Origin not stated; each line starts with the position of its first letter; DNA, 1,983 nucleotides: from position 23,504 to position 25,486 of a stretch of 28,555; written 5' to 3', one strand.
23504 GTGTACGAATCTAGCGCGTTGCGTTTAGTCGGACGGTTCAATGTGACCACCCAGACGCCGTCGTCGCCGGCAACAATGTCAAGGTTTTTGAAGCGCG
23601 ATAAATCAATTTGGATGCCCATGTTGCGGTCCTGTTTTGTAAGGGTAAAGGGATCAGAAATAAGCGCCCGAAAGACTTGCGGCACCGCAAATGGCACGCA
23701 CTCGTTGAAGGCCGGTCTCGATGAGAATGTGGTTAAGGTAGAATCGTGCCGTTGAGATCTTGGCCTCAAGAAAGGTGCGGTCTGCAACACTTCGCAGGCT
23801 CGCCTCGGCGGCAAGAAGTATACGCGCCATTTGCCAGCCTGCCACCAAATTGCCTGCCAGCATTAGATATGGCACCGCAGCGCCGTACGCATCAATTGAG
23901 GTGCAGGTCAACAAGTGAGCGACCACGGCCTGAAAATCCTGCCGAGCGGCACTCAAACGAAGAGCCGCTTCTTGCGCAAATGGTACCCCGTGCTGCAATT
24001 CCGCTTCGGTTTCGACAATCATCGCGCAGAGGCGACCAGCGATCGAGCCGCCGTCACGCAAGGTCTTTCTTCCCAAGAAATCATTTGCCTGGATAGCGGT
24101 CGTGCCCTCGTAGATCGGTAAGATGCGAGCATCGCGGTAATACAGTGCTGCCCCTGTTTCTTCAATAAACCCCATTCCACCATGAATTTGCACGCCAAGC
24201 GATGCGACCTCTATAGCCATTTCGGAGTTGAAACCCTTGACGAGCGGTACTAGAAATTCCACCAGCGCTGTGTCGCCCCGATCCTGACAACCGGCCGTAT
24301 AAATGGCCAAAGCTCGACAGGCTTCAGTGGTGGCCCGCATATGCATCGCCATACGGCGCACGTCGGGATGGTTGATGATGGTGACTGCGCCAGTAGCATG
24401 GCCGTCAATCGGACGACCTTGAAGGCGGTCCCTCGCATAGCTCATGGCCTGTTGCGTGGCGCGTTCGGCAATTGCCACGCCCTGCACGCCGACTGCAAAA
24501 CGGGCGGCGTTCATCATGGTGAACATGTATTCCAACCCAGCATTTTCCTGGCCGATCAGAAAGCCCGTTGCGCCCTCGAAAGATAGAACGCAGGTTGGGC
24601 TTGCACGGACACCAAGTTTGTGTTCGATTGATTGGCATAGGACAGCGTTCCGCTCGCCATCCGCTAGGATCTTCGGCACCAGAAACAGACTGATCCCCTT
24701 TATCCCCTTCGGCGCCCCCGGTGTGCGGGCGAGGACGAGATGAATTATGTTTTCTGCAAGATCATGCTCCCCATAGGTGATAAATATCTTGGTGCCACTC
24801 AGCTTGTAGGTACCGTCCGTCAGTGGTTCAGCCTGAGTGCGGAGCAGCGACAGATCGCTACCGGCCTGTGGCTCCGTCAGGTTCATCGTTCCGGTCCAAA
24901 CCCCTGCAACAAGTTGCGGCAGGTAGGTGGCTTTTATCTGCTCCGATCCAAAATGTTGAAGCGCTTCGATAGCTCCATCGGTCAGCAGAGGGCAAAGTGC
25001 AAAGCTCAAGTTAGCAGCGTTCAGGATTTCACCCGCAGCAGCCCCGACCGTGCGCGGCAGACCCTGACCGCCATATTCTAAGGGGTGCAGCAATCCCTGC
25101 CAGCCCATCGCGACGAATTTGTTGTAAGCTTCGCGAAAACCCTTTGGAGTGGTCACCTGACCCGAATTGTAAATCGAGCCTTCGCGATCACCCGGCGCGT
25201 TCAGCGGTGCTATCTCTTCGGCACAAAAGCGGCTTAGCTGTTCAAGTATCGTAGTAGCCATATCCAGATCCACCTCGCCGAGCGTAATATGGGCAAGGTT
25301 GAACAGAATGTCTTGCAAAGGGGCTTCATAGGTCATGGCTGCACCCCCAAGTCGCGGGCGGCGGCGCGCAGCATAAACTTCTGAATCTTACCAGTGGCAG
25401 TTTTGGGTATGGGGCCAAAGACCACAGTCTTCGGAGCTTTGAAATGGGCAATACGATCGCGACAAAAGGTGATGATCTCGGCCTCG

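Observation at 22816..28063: Complete dmdA(like)-dmdB-dmdC-dmdD operon on an island in a Hyphomicrobiales-type genome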

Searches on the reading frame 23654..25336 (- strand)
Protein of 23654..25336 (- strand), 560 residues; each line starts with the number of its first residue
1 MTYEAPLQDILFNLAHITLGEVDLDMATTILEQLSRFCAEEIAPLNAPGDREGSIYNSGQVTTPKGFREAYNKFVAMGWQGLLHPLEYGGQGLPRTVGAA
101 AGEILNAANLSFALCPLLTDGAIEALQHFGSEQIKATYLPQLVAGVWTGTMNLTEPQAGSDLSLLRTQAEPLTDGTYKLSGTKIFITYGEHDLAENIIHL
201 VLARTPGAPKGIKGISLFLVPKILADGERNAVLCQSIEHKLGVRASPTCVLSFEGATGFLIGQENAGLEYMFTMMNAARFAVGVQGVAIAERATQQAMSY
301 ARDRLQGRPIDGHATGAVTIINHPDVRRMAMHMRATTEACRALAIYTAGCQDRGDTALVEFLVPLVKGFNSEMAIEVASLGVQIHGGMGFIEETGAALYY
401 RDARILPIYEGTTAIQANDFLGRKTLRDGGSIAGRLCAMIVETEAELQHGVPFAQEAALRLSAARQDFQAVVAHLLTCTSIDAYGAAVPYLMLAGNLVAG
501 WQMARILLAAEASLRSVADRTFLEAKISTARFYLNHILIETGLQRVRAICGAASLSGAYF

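Call 3: search_protein_families(library=pfam, proteins=[window:23654-25336:-])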
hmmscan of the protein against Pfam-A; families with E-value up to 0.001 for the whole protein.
window:23654-25336:- (560 aa): 4 families
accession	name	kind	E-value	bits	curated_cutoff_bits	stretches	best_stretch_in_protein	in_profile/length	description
PF00441.29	Acyl-CoA_dh_1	-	3e-26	92.8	22.4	1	265-419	1-144/150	Acyl-CoA dehydrogenase, C-terminal domain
PF12806.12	Acyl-CoA_dh_C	-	1.1e-19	71.3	30.3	1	454-555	14-120/124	Acetyl-CoA dehydrogenase C-terminal like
PF02771.21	Acyl-CoA_dh_N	-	2.7e-14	53.9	22.9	1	29-145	6-112/113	Acyl-CoA dehydrogenase, N-terminal domain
PF02770.24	Acyl-CoA_dh_M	-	2.8e-14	53.5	33.3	1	151-254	2-95/97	Acyl-CoA dehydrogenase, middle domain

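Call 4: search_protein_families(library=ncbifam, proteins=[window:23654-25336:-])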
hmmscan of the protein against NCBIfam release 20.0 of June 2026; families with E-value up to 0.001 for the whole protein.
window:23654-25336:- (560 aa): 19 families
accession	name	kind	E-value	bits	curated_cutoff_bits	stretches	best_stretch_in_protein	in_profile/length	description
NF042972.1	AcrlCoAredClosAcrC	equivalog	7.7e-50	169.6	640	1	68-416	39-368/378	acryloyl-CoA reductase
NF058590.1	AcCoDHFadEBacil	equivalog_domain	8.7e-33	113.7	600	1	77-416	65-402/586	acyl-CoA dehydrogenase FadE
NF008594.0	PRK11561.1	equivalog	1.3e-30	106.2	545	1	108-421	135-436/540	isovaleryl-CoA dehydrogenase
NF043006.1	CyhCrbnylCoADH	equivalog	3e-30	105.5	650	1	29-416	10-367/380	cyclohexane-1-carbonyl-CoA dehydrogenase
NF045552.1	GlutCoADH_Des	equivalog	3.2e-29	102.3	470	1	67-415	39-370/387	glutaryl-CoA dehydrogenase Acd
NF045652.1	ProlPCPDhRedW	equivalog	4.2e-28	98.2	650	1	60-419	26-368/376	L-prolyl-[peptidyl-carrier protein] dehydrogenase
NF042439.1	SulpropCoADesulf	equivalog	2e-27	95.9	600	1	73-418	32-364/379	3-sulfinopropanoyl-CoA desulfinase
NF053553.1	prodigi_MBC_PigA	equivalog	1.2e-25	90.5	500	1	69-417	40-372/381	prodigiosin MBC biosynthesis dehydrogenase PigA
NF008997.0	PRK12341.1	equivalog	1.5e-23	83.5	537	1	75-416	47-368/382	acyl-CoA dehydrogenase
TIGR03207.1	cyc_hxne_CoA_dh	equivalog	1.6e-20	73.2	575.35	1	68-416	35-363/372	cyclohexanecarboxyl-CoA dehydrogenase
NF002885.1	PRK03354.1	equivalog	4.6e-14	52.2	540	1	73-417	45-366/378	crotonobetainyl-CoA dehydrogenase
TIGR03203.1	pimD_small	equivalog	1.3e-13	50.8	652.7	1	71-402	43-354/378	pimeloyl-CoA dehydrogenase small subunit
TIGR03204.1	pimC_large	equivalog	5.8e-12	45.2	623.85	1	66-288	41-253/395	pimeloyl-CoA dehydrogenase large subunit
NF052270.1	Staph_DH_FadE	equivalog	5.1e-11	41.9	600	1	129-417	120-386/400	acyl-CoA dehydrogenase FadE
NF007000.1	PRK09463.1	subfamily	1.4e-07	30.3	600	1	70-164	78-174/726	acyl-CoA dehydrogenase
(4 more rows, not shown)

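Call 7: search_solved_structures(query=window:23654-25336:-, max_evalue=1e-20)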
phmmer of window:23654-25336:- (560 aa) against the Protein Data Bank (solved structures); distinct sequences matched with E-value up to 1e-20: 57.
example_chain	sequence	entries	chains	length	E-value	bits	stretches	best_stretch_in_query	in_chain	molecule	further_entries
8pns_A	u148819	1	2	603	6e-133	447.7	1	22-553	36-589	Acyl-CoA dehydrogenase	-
8png_B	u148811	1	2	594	8.3e-133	447.2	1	21-539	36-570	Probable acyl-CoA dehydrogenase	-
8pu5_B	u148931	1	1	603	4.6e-132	444.8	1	22-553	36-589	Probable acyl-CoA dehydrogenase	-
8r1e_B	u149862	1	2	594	1.2e-131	443.4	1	21-539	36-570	Probable acyl-CoA dehydrogenase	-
6ijc_A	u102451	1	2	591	2e-127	429.5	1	19-552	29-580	Acyl-CoA dehydrogenase family protein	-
6kse_A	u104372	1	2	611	5.2e-79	269.7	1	14-538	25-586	Acyl-CoA dehydrogenase FadE5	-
6kpt_A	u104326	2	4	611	1e-77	265.4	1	20-538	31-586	Acyl-CoA dehydrogenase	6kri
6ks9_A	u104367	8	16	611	7.9e-77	262.5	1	20-538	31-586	Acyl-CoA dehydrogenase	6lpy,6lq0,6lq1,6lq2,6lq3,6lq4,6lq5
6lq6_A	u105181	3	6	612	7.9e-77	262.5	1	20-538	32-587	Acyl-CoA dehydrogenase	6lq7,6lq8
6ksa_A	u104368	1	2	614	8e-77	262.5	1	20-538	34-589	Acyl-CoA dehydrogenase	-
6ksb_A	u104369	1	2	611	4.8e-76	259.9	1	20-538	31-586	Acyl-CoA dehydrogenase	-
4u83_A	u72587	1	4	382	2e-43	152.2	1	70-416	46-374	Acyl-CoA dehydrogenase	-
4m9a_A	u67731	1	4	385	3e-38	135.2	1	28-417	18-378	Acyl-CoA dehydrogenase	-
2dvl_A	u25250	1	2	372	4.7e-37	131.2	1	75-417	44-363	Acyl-CoA dehydrogenase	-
4n5f_A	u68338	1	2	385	1.6e-34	122.9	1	76-417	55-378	Putative acyl-CoA dehydrogenase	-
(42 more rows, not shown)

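Call 93: search_solved_structures(query=window:23654-25336:-, max_evalue=1e-100, show_alignments=5)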
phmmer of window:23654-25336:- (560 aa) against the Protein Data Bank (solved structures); distinct sequences matched with E-value up to 1e-100: 5.
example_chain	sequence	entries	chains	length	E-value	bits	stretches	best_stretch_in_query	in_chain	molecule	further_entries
8pns_A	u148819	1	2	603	6e-133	447.7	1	22-553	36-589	Acyl-CoA dehydrogenase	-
8png_B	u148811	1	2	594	8.3e-133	447.2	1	21-539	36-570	Probable acyl-CoA dehydrogenase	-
8pu5_B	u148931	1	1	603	4.6e-132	444.8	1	22-553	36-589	Probable acyl-CoA dehydrogenase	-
8r1e_B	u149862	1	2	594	1.2e-131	443.4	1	21-539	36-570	Probable acyl-CoA dehydrogenase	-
6ijc_A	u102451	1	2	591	2e-127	429.5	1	19-552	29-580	Acyl-CoA dehydrogenase family protein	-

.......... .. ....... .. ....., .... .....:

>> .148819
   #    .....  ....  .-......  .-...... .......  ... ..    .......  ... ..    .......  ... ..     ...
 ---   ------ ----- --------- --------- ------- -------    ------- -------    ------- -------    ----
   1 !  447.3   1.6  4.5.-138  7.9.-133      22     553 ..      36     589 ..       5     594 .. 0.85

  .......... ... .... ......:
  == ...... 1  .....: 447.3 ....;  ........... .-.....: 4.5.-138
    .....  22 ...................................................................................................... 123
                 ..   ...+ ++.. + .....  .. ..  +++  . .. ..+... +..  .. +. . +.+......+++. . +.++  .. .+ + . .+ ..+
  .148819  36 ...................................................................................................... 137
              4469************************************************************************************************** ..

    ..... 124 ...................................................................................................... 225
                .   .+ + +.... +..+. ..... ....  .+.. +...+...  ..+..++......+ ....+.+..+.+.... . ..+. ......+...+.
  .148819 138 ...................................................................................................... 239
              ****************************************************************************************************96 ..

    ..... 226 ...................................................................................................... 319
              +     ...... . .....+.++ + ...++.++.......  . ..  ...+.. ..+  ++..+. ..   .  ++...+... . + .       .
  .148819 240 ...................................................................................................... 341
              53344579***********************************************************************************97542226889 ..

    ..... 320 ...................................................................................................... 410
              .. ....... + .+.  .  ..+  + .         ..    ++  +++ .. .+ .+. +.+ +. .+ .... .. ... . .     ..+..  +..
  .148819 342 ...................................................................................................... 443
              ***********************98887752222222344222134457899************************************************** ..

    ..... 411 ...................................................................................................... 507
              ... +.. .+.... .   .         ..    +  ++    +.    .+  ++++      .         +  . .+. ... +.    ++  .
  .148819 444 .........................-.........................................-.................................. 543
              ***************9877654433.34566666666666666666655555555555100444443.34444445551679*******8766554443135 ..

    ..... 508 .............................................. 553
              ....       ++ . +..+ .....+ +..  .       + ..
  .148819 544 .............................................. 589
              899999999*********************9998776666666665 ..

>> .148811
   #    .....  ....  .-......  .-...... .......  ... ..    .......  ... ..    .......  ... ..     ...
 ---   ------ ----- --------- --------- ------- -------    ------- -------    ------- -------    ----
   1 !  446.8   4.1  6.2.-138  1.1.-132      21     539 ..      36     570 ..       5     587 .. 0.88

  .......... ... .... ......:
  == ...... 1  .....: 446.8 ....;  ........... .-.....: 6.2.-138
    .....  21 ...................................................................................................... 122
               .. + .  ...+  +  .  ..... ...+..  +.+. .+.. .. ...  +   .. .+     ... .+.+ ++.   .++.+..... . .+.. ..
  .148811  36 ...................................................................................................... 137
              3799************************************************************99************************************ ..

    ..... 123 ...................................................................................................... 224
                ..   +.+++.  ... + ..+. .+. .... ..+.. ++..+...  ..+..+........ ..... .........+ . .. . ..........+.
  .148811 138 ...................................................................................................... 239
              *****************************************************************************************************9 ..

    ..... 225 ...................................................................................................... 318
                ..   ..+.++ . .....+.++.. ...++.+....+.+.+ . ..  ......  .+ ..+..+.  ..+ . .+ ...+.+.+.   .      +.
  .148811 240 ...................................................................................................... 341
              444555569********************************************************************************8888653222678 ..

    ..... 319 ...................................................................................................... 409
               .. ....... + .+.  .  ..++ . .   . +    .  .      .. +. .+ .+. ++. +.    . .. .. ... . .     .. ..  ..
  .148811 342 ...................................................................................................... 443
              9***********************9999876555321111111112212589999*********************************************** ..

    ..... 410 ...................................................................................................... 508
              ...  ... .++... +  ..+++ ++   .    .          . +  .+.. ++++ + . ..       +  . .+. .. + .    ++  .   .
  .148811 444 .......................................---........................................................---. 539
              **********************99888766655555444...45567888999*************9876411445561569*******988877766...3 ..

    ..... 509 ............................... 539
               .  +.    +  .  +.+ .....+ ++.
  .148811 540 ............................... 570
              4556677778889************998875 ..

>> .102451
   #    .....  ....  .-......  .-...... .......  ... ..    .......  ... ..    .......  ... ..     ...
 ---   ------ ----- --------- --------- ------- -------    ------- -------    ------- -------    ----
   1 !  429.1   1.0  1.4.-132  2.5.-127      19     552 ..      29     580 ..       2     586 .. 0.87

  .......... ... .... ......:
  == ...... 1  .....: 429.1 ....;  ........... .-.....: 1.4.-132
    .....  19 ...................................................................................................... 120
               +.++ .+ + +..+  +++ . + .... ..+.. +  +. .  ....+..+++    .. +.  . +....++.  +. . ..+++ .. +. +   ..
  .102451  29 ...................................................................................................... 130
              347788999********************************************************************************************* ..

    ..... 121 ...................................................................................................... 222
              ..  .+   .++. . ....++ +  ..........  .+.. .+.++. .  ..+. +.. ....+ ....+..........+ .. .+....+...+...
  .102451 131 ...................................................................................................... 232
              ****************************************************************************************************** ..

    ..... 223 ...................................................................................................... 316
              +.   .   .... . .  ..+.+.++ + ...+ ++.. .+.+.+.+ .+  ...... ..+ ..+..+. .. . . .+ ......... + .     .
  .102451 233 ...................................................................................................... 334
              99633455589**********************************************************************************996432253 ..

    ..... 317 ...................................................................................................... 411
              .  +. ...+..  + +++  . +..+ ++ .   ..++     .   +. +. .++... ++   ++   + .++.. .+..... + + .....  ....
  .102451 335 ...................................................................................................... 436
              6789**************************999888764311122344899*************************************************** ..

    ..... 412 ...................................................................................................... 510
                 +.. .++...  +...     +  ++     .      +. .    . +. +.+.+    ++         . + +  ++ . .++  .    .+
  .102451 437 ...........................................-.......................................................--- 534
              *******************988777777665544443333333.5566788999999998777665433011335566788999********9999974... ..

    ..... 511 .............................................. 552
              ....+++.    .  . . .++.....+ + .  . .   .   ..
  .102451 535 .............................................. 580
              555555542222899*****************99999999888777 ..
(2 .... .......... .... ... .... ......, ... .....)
